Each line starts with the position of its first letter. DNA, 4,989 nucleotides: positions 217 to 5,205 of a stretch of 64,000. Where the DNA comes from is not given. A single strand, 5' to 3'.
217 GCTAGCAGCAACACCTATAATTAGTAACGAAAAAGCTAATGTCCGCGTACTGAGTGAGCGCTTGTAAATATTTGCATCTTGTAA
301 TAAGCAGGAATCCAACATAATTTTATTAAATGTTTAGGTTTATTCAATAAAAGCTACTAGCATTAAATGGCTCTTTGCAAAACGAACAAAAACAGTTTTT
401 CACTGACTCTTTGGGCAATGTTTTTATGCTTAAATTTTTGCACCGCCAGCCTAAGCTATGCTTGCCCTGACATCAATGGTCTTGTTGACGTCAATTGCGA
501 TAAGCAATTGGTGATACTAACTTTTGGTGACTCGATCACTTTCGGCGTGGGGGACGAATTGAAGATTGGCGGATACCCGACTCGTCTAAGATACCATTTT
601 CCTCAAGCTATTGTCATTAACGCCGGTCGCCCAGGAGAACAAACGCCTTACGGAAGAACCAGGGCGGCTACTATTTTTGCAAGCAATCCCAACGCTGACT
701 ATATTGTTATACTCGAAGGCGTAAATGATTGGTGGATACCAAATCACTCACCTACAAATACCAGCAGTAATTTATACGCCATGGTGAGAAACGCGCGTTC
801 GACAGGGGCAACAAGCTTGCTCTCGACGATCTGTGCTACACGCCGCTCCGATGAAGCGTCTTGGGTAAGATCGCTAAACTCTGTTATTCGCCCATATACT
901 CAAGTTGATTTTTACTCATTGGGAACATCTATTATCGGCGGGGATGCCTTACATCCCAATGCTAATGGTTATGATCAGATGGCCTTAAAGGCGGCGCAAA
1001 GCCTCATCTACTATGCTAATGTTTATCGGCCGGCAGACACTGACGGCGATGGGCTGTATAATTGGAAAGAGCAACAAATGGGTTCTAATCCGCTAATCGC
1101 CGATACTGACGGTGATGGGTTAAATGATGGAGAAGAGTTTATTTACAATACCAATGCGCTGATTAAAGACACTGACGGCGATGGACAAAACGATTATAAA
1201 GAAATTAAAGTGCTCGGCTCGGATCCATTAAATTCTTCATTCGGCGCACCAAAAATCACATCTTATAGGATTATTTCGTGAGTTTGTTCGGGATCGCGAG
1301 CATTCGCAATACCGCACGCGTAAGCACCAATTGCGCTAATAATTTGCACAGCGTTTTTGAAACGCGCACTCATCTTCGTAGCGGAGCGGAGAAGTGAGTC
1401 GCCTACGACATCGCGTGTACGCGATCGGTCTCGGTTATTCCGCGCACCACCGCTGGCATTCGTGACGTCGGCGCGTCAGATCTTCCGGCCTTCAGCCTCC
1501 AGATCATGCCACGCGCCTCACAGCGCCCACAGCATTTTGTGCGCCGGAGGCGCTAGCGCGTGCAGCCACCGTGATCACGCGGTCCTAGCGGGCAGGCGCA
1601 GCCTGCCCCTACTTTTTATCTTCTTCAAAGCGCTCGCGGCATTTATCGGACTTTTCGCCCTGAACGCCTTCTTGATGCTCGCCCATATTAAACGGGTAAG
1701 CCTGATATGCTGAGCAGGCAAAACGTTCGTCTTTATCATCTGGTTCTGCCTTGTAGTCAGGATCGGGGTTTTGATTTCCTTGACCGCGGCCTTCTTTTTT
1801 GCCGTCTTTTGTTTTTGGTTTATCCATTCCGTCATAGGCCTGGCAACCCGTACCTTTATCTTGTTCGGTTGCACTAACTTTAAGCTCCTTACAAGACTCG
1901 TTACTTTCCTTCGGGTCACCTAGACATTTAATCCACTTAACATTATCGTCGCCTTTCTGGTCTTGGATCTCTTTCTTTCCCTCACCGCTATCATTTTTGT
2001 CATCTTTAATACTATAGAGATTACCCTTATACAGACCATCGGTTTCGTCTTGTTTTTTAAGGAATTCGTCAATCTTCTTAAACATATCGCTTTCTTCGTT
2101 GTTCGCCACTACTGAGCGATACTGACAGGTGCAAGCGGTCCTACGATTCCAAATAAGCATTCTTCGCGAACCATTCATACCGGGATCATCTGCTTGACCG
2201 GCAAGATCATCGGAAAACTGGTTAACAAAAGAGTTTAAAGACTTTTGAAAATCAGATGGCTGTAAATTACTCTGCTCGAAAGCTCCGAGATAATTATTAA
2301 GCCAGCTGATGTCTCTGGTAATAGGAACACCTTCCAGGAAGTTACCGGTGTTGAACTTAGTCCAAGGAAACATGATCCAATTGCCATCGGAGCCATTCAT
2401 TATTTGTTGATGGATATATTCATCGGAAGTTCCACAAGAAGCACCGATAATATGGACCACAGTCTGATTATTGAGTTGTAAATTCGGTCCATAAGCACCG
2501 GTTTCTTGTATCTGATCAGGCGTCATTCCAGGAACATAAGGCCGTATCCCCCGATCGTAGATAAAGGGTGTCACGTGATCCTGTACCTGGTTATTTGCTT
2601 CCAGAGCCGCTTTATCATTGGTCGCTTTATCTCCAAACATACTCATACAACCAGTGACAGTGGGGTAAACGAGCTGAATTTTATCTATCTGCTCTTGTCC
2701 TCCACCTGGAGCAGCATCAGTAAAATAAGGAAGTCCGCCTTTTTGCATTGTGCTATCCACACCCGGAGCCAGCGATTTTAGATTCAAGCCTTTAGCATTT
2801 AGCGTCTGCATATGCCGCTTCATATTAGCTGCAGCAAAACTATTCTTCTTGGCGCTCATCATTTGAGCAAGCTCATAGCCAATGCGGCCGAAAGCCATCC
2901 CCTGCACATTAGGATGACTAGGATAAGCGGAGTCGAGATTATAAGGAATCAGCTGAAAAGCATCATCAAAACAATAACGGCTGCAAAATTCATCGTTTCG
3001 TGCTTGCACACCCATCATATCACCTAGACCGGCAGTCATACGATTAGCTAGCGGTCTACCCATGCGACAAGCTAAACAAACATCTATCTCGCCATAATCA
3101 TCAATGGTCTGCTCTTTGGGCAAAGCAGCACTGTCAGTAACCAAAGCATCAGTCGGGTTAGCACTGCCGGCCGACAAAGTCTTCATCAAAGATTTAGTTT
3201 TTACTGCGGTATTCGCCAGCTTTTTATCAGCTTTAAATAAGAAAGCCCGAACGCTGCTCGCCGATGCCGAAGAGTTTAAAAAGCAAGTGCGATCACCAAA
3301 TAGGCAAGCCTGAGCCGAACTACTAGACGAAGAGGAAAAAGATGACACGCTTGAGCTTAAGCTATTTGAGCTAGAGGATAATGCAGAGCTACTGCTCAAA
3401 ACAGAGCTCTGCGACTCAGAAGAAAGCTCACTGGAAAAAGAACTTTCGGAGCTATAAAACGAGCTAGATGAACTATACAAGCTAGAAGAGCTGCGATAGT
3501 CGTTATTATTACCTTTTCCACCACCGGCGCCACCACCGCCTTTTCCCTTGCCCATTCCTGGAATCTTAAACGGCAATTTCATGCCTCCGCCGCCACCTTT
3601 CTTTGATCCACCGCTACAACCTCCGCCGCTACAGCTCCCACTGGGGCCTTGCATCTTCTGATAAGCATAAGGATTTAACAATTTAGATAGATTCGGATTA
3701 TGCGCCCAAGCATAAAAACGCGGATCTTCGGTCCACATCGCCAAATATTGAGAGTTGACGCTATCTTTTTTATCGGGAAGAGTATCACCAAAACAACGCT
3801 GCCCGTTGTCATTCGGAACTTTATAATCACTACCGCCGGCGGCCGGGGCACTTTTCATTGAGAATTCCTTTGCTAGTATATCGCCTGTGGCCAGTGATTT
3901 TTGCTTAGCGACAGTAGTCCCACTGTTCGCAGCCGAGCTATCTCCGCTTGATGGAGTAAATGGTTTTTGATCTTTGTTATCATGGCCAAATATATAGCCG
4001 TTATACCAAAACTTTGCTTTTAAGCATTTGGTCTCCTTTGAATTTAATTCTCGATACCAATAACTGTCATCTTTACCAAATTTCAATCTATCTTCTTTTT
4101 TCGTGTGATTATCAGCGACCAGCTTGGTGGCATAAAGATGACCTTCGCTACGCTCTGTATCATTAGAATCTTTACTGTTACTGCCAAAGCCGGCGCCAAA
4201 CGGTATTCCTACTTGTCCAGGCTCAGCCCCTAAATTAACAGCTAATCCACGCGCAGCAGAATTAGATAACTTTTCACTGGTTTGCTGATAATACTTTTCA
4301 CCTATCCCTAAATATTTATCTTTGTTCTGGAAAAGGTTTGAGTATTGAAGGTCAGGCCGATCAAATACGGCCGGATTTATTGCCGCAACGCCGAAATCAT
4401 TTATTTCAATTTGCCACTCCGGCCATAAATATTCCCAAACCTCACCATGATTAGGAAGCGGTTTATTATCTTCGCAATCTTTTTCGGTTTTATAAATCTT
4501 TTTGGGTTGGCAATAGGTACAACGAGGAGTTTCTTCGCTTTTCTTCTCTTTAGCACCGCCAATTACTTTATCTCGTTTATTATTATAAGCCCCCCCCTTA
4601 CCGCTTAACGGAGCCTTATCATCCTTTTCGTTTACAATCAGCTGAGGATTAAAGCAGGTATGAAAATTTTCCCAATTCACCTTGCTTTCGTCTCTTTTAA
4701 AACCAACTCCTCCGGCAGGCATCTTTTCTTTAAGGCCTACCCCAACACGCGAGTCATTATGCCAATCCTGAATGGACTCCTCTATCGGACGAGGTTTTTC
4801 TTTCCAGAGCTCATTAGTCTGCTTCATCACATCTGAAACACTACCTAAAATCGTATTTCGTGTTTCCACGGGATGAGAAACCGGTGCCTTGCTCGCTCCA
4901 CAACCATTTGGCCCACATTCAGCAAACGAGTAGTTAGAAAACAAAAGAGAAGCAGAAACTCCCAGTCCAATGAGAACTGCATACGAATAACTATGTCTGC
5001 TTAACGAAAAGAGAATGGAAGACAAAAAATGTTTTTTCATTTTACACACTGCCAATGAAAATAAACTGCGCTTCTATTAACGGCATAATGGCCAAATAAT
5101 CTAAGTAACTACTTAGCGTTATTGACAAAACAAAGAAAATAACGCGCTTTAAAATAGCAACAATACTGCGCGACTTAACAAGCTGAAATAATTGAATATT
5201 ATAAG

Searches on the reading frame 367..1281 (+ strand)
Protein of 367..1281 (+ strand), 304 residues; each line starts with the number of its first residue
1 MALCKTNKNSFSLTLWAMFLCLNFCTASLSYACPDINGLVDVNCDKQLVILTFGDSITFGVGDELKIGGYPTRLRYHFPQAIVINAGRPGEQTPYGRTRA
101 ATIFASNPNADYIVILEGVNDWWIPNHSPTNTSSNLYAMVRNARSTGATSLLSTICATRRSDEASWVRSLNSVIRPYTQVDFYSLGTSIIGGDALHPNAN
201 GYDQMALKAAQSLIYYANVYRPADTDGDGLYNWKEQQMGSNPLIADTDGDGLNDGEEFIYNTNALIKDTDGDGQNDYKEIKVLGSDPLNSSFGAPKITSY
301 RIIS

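Call 8: search_protein_families(library=pfam, proteins=[window:367-1281:+], max_evalue=0.001)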
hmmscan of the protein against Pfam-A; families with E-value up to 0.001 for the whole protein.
window:367-1281:+ (304 aa): 3 families
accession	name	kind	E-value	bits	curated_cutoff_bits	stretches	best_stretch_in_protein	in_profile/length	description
PF18884.5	TSP3_bac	-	7.1e-16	58.2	25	2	246-263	1-18/22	Bacterial TSP3 repeat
PF13472.12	Lipase_GDSL_2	-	4.9e-15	56.9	32.9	1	53-203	2-177/178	GDSL-like Lipase/Acylhydrolase family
PF00657.28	Lipase_GDSL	-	5e-05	24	23.6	0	50-206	1-205/208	GDSL-like Lipase/Acylhydrolase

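Call 11: find_encoding_contigs(protein=window:367-1281:+, flank=10000, max_places=3)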
Protein window:367-1281:+ (304 aa): no gene with exactly this product is on record in the collection.

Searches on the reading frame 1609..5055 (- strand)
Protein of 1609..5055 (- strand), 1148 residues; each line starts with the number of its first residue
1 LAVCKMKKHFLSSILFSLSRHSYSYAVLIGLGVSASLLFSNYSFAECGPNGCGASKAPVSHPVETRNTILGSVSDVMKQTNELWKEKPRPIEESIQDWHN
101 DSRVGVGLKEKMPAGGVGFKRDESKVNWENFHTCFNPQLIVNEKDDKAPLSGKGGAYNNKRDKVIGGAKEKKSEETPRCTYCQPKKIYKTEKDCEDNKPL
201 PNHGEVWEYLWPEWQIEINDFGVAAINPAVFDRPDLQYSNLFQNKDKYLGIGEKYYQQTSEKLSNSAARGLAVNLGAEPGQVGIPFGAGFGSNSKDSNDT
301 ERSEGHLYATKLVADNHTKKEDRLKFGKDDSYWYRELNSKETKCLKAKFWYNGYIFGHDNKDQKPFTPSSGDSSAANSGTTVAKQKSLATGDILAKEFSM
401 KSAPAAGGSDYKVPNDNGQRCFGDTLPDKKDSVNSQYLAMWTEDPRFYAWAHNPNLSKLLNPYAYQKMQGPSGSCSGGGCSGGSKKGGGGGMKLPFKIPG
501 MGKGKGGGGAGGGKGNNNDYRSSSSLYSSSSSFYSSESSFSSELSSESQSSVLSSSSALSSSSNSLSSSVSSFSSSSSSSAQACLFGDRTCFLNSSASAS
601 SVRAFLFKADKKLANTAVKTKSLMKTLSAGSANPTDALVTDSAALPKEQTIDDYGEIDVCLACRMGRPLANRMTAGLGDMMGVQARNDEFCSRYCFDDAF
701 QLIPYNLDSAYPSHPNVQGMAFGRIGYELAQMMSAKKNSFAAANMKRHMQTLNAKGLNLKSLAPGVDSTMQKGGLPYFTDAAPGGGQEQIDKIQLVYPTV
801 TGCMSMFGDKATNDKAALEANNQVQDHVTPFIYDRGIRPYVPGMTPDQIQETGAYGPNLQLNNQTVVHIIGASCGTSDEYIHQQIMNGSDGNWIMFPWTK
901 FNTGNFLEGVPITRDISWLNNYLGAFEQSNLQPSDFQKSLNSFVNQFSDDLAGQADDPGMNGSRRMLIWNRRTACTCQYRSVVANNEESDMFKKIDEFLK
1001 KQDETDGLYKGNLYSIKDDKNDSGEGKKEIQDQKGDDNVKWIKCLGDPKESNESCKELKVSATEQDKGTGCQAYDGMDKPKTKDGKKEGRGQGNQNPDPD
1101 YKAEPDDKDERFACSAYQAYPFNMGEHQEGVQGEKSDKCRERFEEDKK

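Call 5: search_protein_families(library=pfam, proteins=[window:1609-5055:-], max_evalue=0.01)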
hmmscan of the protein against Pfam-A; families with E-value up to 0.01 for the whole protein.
window:1609-5055:- (1148 aa): 0 families

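Call 6: search_protein_families(library=ncbifam, proteins=[window:1609-5055:-], max_evalue=0.1)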
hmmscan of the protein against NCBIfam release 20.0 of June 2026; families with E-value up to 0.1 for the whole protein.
window:1609-5055:- (1148 aa): 0 families

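Call 59: search_protein_families(library=pfam, proteins=[window:1609-5055:-], max_evalue=1)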
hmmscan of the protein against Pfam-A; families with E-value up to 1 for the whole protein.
window:1609-5055:- (1148 aa): 0 families

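Call 118: search_solved_structures(query=window:1609-5055:-, max_evalue=0.01)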
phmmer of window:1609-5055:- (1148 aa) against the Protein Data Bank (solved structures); distinct sequences matched with E-value up to 0.01: 0.
